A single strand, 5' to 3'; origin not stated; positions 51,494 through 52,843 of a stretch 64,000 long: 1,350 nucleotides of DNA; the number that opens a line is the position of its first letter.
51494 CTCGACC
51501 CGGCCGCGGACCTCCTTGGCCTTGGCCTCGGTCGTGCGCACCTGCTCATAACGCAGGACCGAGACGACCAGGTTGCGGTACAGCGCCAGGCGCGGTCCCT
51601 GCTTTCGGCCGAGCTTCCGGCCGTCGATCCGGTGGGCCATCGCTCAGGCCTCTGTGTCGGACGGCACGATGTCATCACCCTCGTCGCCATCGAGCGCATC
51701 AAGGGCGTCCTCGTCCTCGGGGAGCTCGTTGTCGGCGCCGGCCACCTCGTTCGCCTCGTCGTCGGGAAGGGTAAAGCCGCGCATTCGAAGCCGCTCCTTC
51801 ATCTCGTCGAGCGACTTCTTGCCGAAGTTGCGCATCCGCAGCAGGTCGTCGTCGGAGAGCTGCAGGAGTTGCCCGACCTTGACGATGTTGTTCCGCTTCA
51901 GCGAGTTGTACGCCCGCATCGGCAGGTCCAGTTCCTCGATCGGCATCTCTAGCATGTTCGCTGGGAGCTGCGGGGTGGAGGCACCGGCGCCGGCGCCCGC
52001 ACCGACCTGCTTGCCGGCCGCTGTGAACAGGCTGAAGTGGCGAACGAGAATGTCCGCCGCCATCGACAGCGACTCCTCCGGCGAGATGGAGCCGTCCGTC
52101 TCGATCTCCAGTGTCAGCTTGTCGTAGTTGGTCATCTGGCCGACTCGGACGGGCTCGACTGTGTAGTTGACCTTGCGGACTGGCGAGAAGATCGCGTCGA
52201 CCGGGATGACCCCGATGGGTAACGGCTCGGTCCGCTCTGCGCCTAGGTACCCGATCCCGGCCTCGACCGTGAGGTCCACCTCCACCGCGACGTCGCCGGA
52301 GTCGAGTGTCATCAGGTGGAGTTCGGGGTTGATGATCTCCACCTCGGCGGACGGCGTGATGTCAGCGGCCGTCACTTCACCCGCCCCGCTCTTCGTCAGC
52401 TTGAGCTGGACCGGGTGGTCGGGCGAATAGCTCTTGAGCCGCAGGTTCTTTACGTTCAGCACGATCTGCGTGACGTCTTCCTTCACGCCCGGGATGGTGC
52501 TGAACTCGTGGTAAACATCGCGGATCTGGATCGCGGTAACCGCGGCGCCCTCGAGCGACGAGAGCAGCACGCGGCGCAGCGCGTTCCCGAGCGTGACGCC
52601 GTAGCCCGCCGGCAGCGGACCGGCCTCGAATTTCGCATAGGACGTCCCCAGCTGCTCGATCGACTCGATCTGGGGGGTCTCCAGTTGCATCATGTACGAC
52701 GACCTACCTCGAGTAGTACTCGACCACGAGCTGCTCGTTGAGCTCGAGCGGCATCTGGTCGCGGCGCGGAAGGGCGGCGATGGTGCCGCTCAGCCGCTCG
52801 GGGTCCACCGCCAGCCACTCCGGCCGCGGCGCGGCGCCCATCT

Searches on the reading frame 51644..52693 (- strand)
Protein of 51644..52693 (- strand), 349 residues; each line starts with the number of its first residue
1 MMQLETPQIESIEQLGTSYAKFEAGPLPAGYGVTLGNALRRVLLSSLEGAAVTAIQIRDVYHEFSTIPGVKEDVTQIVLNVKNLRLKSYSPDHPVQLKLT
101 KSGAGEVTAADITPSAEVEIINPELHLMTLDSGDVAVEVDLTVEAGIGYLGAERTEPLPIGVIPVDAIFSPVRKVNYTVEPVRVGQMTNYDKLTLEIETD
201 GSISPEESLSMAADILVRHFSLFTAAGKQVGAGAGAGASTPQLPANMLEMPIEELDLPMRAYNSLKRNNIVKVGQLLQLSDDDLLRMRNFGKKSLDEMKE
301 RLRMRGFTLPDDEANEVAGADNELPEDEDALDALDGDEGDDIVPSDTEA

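Call 45: find_encoding_contigs(protein=window:51644-52693:-, flank=10000, max_places=6)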
Protein window:51644-52693:- (349 aa): no gene with exactly this product is on record in the collection.
